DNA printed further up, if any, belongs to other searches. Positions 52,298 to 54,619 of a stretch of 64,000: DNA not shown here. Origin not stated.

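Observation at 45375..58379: Orphan FAAL / B12-radical SAM / T-C-A-T NRPS / KASIII-didomain cluster with no canonical chain-release domain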

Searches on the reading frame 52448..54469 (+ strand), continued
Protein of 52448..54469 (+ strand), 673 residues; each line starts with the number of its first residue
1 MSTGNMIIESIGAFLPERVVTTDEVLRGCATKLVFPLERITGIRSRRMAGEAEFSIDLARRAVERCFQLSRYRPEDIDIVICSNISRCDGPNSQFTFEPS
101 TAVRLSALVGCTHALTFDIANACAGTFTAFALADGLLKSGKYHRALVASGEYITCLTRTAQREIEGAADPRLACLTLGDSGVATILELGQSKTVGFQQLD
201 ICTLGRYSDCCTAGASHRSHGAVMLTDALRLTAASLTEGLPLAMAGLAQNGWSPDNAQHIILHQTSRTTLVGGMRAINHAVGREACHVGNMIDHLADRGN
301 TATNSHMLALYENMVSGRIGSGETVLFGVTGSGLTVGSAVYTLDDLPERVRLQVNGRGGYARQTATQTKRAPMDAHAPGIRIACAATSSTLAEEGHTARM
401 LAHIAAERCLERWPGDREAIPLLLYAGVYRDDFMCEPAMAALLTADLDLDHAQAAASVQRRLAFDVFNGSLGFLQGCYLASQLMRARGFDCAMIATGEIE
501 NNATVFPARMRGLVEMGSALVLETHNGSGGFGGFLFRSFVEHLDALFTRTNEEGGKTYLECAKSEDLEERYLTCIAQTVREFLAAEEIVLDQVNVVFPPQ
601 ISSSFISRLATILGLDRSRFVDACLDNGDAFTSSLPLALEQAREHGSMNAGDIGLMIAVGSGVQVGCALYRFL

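Call 28: find_encoding_contigs(protein=P0009, flank=10000, max_places=1)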
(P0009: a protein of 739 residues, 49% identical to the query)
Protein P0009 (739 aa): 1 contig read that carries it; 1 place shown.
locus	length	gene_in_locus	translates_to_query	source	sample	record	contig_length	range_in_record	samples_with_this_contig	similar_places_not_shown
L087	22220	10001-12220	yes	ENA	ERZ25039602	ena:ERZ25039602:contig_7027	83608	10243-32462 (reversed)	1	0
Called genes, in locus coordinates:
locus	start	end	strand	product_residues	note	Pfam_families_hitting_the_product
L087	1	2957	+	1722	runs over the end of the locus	PF00501:AMP-binding, PF23024:AMP-dom_DIP2-like, PF00550:PP-binding, PF00109:ketoacyl-synt, PF02801:Ketoacyl-synt_C, PF16197:KAsynt_C_assoc, PF22621:CurL-like_PKS_C, PF00698:Acyl_transf_1, +2 more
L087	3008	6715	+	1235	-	PF00296:Bac_luciferase, PF14765:PS-DH, PF21394:Beta-ketacyl_N, PF22953:SpnB_Rossmann, PF08659:KR, PF00550:PP-binding, PF23297:ACP_SdgA_C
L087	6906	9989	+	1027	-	PF00668:Condensation, PF00501:AMP-binding, PF13193:AMP-binding_C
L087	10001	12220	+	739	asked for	PF00550:PP-binding (faint), PF08545:ACP_syn_III, PF08541:ACP_syn_III_C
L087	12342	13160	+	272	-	PF01066:CDP-OH_P_transf (weak)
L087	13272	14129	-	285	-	PF02668:TauD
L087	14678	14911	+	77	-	PF13763:DUF4167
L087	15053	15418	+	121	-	-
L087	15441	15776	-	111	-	-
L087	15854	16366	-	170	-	-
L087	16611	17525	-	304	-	PF00288:GHMP_kinases_N, PF08544:GHMP_kinases_C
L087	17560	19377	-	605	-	PF20308:TPR-S (faint), PF13429:TPR_15 (faint), PF12895:ANAPC3 (faint), PF13174:TPR_6 (faint), PF00515:TPR_1 (weak), PF07719:TPR_2 (weak), PF13432:TPR_16 (weak), PF13414:TPR_11, +10 more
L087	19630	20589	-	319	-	PF00135:COesterase, PF20434:BD-FAE, PF07859:Abhydrolase_3, PF00326:Peptidase_S9 (weak)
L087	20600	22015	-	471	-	PF21162:ETFQO_UQ-bd, PF05187:Fer4_ETF_QO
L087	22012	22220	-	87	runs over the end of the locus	PF03486:HI0933_like (weak), PF07992:Pyr_redox_2 (weak), PF00890:FAD_binding_2 (weak), PF01266:DAO (weak), PF05834:Lycopene_cycl (weak), PF13454:NAD_binding_9 (weak), PF13738:Pyr_redox_3 (weak), PF13450:NAD_binding_8 (weak)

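Call 29: find_encoding_contigs(protein=P0024, flank=10000, max_places=1)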
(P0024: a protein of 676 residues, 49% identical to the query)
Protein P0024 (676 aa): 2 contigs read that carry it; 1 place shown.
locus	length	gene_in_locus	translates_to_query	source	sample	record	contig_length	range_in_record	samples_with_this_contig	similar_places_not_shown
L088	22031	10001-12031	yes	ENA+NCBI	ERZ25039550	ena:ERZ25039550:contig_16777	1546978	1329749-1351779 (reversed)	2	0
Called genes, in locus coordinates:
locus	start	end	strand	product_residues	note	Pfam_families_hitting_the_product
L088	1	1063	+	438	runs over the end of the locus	PF00296:Bac_luciferase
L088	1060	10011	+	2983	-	PF00550:PP-binding, PF00109:ketoacyl-synt, PF02801:Ketoacyl-synt_C, PF16197:KAsynt_C_assoc, PF00698:Acyl_transf_1, PF21089:PKS_DH_N, PF14765:PS-DH, PF22953:SpnB_Rossmann, +8 more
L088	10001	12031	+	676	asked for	PF08545:ACP_syn_III, PF08541:ACP_syn_III_C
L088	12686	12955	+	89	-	-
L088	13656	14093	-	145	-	PF02021:UPF0102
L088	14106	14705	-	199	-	-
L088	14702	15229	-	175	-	PF01327:Pep_deformylase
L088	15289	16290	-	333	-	PF00027:cNMP_binding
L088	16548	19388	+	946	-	-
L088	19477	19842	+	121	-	-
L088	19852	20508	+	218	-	PF02581:TMP-TENI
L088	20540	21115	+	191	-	PF01252:Peptidase_A8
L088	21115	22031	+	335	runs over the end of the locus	PF01479:S4, PF00849:PseudoU_synth_2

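Call 38: search_protein_families(library=pfam, proteins=[L017:11970-13025:+, L017:13517-14959:-, L012:8778-9500:+, L053:12007-13374:+, L050:12039-14573:-, L010:4587-5474:+, L043:8487-9962:+, L052:9612-10433:-, L047:2743-3966:+, L035:17224-18927:+], max_evalue=0.001)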
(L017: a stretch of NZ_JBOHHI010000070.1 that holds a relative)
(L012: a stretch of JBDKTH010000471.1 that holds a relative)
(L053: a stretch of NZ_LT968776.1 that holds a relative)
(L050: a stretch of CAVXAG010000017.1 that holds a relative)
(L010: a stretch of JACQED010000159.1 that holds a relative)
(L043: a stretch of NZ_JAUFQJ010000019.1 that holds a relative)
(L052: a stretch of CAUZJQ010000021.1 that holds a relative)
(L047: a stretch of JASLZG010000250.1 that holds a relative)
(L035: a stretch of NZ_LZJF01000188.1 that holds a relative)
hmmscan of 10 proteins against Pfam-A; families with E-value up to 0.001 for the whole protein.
L017:11970-13025:+ (351 aa): 8 families
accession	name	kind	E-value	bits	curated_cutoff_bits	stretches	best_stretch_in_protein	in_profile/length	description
PF01370.27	Epimerase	-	1.3e-29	103.7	20.9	1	20-245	2-240/240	NAD dependent epimerase/dehydratase family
PF01073.25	3Beta_HSD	-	1.4e-20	73.9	22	1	20-193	1-187/280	3-beta hydroxysteroid dehydrogenase/isomerase family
PF13460.12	NAD_binding_10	-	4.3e-16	59.7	27.2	1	23-188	1-147/184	NAD(P)H-binding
PF07993.18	NAD_binding_4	-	5.8e-15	55.6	20.1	1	76-200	84-216/258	Male sterility protein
PF16363.11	GDP_Man_Dehyd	-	1.6e-11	44.7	27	1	21-263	2-267/332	GDP-mannose 4,6 dehydratase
PF04321.23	RmlD_sub_bind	-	2.1e-08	34.1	27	1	21-176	5-142/287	RmlD substrate binding domain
PF05368.20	NmrA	-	7.4e-07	29.5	27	1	20-131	6-109/298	NmrA-like family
PF02719.21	Polysacc_synt_2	-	3.7e-05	23.5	20.2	1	61-136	56-135/293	Polysaccharide biosynthesis protein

L017:13517-14959:- (480 aa): 1 family
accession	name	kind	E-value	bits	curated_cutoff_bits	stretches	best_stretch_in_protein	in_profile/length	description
PF01425.27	Amidase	-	4.5e-103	346.1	27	1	29-452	1-444/445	Amidase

L012:8778-9500:+ (240 aa): 2 families
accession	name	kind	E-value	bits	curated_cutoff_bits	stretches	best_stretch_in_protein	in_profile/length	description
PF00005.33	ABC_tran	-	4.7e-34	118.4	25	1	28-176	1-136/137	ABC transporter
PF02463.25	SMC_N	-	1.5e-07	31.6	40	1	146-221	134-211/220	RecF/RecN/SMC N terminal domain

L053:12007-13374:+ (455 aa): 2 families
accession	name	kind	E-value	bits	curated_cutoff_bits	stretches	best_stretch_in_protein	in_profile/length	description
PF01565.28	FAD_binding_4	-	7.8e-32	110.3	26.4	1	38-170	1-136/139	FAD binding domain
PF08031.17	BBE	-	1.4e-06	28.6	20.6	1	406-450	2-45/45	Berberine and berberine like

L050:12039-14573:- (844 aa): 1 family
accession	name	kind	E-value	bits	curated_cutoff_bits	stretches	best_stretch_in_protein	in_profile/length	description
PF02687.27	FtsX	-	4.8e-25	88.4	25.5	2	256-377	2-118/120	FtsX-like permease C-terminal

L010:4587-5474:+ (295 aa): 6 families
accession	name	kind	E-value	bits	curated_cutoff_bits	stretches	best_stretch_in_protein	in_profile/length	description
PF00106.31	adh_short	-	1.9e-47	161.7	26.6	1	2-197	1-192/195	short chain dehydrogenase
PF13561.12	adh_short_C2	-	1.1e-31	110.7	27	1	8-199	1-188/236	Enoyl-(Acyl carrier protein) reductase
PF08659.16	KR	-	5.5e-09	36.6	22.6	1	4-171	3-166/180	KR domain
PF08643.16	DUF1776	-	1.3e-05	25.2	25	0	89-271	104-293/294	Fungal family of unknown function (DUF1776)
PF01370.27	Epimerase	-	2.1e-05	24.5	20.9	1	4-184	1-169/240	NAD dependent epimerase/dehydratase family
PF13460.12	NAD_binding_10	-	0.00042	20.7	27.2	1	8-70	1-62/184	NAD(P)H-binding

L043:8487-9962:+ (491 aa): 0 families

L052:9612-10433:- (273 aa): 0 families

L047:2743-3966:+ (407 aa): 5 families
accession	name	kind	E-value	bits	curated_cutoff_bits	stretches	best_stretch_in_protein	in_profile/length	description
PF13174.12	TPR_6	-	1.4e-05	25.9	26.3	0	202-233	1-32/33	Tetratricopeptide repeat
PF07719.23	TPR_2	-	2.4e-05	24.5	27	0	238-263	1-26/34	Tetratricopeptide repeat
PF09976.15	TPR_21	-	4.9e-05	23.6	25.5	1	129-267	15-142/193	Tetratricopeptide repeat-like domain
PF13432.12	TPR_16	-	0.00029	21.7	32.7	1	207-267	3-60/65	Tetratricopeptide repeat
PF13424.12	TPR_12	-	0.00034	21.2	30.1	0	206-262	8-69/77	Tetratricopeptide repeat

L035:17224-18927:+ (567 aa): 5 families
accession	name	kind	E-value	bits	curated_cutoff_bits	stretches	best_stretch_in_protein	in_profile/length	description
PF00441.29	Acyl-CoA_dh_1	-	1.2e-33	116.8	22.4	1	250-402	1-148/150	Acyl-CoA dehydrogenase, C-terminal domain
PF02770.24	Acyl-CoA_dh_M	-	2.2e-21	76.3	33.3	1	142-237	1-97/97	Acyl-CoA dehydrogenase, middle domain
PF08028.16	Acyl-CoA_dh_2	-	1.4e-17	64.6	22.7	1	266-392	2-133/134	Acyl-CoA dehydrogenase, C-terminal domain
PF02771.21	Acyl-CoA_dh_N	-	3.6e-17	63.2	22.9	1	27-136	4-111/113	Acyl-CoA dehydrogenase, N-terminal domain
PF22924.1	ACOX_C_alpha1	-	0.00071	19.8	27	0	342-401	107-166/169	Acyl-CoA oxidase, C-alpha1 domain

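Call 46: predict_structure(alignment_id=A1)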
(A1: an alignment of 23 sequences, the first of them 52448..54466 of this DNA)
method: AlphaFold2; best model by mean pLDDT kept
length: 673 residues; sequences in the alignment: 23
mean_pLDDT: 86.9   pTM: 0.92
mean pLDDT of the five models: 86.9, 86.9, 86.0, 79.8, 78.5
residues with pLDDT >= 90: 342; 70-90: 274; 50-70: 39; < 50: 18
segments of 3 or more residues with pLDDT < 50: 366-376, 452-457
pLDDT, mean of each block of 10 residues (from residue 1): 86 93 92 86 90 87 94 94 75 78 92 89 91 91 93 86 85 87 95 91 88 74 83 87 86 88 88 90 90 88 90 96 94 83 94 73 51 60 88 73 94 89 82 71 87 54 88 94 88 92 85 89 88 92 88 84 93 98 93 96 96 96 83 91 90 95 93 89
secondary structure, 60 per line:
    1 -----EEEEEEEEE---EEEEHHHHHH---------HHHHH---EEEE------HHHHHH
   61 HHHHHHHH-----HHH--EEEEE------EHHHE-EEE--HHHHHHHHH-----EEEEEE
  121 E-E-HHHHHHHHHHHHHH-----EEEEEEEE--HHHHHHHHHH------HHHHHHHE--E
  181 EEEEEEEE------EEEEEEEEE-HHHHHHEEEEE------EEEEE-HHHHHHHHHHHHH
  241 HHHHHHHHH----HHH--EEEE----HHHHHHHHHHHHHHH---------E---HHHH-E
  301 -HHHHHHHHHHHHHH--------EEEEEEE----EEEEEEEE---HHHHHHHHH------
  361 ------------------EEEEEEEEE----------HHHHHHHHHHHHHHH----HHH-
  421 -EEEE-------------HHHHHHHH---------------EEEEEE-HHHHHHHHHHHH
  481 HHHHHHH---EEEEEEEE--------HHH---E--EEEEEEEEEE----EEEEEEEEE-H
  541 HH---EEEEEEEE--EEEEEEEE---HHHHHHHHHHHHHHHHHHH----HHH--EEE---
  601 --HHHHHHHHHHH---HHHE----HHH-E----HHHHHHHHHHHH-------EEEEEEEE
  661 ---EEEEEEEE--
elements in order: E6-14 E18-21 H22-27 H37-41 E45-48 H55-68 E79-83 E96-98 H101-109 E115-121 H125-138 E144-151 H154-163 H170-176 E180-188 E195-203 H205-210 E211-215 E222-226 H228-249 E259-262 H267-281 H295-298 H302-315 E324-330 E335-342 H346-354 E379-387 H398-412 E422-425 H439-446 E462-467 H469-487 E491-498 E516-525 E530-538 E546-553 E556-563 H567-585 E595-597 H603-613 H634-645 E653-660 E664-671
